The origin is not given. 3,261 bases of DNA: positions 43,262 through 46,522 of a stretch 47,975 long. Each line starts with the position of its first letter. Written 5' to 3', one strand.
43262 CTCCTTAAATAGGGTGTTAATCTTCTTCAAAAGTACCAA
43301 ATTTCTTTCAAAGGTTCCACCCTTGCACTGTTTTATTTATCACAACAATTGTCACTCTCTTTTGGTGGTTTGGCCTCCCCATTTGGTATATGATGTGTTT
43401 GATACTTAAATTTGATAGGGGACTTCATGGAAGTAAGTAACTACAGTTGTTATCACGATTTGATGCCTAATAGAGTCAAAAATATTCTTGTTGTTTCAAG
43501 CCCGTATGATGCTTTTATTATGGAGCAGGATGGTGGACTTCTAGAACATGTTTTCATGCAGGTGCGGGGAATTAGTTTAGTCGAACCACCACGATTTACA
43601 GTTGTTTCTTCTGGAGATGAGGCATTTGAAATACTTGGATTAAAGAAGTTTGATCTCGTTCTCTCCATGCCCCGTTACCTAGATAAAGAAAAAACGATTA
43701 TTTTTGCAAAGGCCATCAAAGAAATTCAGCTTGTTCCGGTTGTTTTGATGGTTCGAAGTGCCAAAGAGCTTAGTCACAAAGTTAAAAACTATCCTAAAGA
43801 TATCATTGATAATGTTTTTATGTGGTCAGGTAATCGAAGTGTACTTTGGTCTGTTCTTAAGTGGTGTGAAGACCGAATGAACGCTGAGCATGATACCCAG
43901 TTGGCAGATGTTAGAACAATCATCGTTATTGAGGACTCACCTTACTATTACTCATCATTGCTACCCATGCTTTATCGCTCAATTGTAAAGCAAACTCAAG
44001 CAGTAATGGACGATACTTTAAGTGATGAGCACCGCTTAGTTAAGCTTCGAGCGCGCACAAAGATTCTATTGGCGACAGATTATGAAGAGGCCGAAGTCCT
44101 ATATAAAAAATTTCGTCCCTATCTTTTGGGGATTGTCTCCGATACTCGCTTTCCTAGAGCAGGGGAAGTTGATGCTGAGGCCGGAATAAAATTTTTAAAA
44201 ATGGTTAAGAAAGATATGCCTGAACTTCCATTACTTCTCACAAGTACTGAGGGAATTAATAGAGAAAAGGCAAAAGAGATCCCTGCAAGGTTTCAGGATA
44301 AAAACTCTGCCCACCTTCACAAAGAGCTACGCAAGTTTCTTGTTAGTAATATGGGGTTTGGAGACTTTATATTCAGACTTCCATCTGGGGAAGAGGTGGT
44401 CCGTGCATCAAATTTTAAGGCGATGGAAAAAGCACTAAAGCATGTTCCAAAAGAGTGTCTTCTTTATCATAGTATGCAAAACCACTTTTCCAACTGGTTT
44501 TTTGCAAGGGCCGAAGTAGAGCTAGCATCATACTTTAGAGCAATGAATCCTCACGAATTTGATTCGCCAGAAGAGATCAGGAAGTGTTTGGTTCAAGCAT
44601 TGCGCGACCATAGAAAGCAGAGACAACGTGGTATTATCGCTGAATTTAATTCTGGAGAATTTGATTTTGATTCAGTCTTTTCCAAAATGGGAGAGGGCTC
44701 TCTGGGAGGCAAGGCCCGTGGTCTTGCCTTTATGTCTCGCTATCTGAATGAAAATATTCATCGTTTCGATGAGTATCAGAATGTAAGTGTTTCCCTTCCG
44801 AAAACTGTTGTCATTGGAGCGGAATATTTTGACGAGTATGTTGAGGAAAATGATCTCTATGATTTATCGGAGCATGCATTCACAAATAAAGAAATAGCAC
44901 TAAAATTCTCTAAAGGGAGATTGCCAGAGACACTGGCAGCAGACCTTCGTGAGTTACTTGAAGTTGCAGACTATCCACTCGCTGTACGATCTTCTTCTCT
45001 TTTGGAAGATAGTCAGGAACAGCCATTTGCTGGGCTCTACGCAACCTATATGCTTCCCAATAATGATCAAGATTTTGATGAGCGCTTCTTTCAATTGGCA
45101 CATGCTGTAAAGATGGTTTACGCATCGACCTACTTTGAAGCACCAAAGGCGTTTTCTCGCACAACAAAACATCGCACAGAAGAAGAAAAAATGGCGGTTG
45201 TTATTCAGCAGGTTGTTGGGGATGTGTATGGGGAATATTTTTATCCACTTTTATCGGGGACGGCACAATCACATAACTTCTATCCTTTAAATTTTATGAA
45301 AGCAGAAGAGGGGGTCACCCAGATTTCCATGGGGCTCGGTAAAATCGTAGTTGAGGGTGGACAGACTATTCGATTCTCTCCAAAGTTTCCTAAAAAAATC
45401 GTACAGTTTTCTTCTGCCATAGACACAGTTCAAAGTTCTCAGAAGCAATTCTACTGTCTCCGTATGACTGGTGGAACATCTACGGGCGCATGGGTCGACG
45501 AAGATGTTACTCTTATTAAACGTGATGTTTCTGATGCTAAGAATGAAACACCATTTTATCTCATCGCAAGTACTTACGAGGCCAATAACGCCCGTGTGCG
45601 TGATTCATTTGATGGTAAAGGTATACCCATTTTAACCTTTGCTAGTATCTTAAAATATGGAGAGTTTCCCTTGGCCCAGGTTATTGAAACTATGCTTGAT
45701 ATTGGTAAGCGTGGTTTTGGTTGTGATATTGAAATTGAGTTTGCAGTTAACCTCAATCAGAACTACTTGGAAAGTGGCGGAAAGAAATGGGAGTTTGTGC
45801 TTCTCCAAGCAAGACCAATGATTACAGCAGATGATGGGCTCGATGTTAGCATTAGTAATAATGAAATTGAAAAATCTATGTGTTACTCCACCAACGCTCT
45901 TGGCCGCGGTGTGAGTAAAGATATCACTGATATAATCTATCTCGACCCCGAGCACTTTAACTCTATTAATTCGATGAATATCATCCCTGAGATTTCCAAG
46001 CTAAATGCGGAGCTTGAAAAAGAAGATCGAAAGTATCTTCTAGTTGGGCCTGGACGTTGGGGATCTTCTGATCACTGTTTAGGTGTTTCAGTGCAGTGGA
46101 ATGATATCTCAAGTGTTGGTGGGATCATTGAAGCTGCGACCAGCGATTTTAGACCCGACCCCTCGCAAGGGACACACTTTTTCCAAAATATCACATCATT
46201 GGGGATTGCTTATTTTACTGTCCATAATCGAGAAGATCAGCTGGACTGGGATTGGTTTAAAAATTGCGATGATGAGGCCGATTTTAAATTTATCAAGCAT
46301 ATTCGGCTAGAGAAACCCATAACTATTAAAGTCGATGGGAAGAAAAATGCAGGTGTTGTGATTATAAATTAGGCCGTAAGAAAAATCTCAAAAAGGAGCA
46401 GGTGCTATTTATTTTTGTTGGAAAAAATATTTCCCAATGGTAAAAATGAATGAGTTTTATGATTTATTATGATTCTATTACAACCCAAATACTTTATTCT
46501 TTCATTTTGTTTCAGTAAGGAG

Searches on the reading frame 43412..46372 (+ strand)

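Call 14: search_protein_families(library=pfam, proteins=[window:43412-46372:+], max_evalue=0.001)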
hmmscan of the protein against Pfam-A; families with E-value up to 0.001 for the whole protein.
window:43412-46372:+ (986 aa): 2 families
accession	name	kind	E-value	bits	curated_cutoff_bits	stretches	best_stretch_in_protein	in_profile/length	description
PF01326.24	PPDK_N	-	2.5e-35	122.7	27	1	430-809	3-315/328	Pyruvate phosphate dikinase, AMP/ATP-binding domain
PF19027.5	DUF5752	-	2e-05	24.5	23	1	330-419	18-120/208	Family of unknown function (DUF5752)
